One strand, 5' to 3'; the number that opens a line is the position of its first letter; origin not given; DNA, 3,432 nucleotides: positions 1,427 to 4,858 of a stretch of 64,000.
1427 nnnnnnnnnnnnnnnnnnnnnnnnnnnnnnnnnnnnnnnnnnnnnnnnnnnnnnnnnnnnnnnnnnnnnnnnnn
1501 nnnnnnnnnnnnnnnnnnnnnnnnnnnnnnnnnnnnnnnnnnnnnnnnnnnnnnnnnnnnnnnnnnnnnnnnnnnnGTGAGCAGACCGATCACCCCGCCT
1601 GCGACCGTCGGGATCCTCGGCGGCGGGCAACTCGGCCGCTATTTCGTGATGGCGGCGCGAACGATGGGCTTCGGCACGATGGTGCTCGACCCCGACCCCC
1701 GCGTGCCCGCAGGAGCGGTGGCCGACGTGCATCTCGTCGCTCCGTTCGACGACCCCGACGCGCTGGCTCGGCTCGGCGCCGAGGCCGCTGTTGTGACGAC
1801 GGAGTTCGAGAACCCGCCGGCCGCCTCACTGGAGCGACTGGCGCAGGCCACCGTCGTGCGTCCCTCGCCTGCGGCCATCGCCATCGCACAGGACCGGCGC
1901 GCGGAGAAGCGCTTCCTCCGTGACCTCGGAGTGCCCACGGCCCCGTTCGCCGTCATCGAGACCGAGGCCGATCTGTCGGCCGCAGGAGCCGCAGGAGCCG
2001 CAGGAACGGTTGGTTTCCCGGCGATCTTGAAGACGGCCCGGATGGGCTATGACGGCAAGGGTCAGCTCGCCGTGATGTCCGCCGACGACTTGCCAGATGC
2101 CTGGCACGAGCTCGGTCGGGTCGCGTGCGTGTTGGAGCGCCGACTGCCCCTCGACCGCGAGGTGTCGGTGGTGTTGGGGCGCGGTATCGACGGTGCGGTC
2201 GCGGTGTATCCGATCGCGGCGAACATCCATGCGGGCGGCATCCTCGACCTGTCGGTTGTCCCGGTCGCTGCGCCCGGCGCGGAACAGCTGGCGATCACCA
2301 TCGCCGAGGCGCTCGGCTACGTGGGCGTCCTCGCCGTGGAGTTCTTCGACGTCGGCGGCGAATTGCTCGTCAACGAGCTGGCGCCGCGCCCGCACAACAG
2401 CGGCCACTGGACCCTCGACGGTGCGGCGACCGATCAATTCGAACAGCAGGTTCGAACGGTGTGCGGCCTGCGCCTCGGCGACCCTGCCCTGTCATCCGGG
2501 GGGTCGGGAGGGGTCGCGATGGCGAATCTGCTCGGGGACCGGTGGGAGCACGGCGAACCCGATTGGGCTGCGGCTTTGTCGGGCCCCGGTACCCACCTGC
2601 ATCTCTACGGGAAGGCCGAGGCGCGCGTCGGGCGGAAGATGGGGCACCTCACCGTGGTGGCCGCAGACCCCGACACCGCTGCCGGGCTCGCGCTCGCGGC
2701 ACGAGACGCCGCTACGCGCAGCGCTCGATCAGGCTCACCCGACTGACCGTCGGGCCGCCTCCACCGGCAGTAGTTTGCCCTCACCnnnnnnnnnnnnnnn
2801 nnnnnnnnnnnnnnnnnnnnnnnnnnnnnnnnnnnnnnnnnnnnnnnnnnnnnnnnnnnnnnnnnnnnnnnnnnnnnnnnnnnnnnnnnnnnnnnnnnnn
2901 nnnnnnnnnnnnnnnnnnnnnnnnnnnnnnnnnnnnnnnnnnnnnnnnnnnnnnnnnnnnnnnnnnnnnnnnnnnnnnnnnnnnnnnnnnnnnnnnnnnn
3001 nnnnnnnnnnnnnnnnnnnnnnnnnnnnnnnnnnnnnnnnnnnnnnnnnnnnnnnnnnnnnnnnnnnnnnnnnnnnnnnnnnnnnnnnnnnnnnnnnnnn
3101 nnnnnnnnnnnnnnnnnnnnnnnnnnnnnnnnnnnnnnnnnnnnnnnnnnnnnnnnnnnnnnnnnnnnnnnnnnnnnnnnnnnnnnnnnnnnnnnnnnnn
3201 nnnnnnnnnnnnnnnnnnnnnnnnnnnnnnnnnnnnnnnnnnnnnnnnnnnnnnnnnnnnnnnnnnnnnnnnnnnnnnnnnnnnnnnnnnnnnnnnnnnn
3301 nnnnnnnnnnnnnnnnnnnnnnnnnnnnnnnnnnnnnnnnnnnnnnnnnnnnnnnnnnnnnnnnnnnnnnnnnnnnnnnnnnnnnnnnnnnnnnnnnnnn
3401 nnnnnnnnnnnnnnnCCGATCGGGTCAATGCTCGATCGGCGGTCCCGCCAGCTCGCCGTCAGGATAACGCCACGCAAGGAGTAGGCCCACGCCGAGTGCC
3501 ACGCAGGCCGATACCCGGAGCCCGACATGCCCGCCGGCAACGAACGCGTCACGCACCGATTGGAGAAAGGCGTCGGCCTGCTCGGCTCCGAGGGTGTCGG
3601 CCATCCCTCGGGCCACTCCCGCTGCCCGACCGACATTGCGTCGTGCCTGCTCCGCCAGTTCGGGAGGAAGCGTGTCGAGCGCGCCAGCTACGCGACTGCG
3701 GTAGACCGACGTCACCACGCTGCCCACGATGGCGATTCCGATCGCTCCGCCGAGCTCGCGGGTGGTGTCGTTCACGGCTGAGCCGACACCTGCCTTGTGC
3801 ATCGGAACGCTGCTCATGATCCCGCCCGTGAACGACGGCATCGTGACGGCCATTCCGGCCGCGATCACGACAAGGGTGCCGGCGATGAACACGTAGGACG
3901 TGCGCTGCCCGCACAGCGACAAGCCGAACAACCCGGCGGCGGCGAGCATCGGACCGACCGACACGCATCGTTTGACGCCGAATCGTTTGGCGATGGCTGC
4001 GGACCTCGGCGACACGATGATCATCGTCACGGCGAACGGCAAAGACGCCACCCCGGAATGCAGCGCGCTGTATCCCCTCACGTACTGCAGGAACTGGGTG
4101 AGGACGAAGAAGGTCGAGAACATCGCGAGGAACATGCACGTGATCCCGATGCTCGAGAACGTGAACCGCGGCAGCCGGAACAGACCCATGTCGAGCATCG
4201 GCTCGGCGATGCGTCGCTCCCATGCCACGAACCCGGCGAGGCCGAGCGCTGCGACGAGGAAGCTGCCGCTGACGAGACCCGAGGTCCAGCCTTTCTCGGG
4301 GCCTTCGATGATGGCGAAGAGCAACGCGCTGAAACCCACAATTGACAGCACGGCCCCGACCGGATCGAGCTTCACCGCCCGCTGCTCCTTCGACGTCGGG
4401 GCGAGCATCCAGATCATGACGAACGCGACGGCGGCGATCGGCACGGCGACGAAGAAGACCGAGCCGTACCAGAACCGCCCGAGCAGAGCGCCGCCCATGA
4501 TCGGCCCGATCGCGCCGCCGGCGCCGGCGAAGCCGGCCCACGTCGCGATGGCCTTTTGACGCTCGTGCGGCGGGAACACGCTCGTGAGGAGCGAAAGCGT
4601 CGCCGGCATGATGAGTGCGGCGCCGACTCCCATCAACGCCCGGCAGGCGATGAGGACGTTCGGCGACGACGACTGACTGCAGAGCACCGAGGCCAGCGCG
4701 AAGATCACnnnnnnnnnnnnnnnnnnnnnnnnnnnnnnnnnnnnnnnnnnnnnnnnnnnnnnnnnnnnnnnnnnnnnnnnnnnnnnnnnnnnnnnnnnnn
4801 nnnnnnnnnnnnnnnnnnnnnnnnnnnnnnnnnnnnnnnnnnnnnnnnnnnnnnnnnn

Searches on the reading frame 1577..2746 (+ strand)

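Call 75: search_protein_families(library=pfam, proteins=[window:1577-2746:+])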
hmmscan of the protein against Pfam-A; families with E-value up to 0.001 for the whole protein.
window:1577-2746:+ (389 aa): 3 families
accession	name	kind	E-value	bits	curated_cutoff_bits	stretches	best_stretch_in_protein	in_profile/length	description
PF02222.28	ATP-grasp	-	3.9e-50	170.4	27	1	113-288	2-179/179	ATP-grasp domain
PF22660.2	RS_preATP-grasp-like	-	6.1e-29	100.7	27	1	9-105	2-98/98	Ribonucleotide synthetase preATP-grasp domain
PF17769.7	PurK_C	-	1.8e-18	66.4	22.6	1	314-368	2-53/56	Phosphoribosylaminoimidazole carboxylase C-terminal domain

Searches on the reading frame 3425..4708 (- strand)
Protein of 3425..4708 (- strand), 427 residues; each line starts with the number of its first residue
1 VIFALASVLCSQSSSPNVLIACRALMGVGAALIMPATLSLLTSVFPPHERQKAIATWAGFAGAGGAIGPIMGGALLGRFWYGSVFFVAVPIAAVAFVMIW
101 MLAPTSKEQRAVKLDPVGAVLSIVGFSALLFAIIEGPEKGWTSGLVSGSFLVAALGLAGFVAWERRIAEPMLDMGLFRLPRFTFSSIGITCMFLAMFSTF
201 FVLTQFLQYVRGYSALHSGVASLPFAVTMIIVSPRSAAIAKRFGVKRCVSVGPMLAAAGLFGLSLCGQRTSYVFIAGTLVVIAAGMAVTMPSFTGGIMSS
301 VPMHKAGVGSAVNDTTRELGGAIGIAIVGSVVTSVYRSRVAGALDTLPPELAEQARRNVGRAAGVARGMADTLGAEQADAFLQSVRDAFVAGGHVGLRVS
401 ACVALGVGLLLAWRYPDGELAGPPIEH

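Call 75: search_protein_families(library=pfam, proteins=[window:3425-4708:-])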
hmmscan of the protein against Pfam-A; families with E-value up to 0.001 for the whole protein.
window:3425-4708:- (427 aa): 1 family
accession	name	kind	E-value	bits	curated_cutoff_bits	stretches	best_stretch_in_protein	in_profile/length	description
PF07690.21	MFS_1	-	5.1e-37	128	33.4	1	2-324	71-346/347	Major Facilitator Superfamily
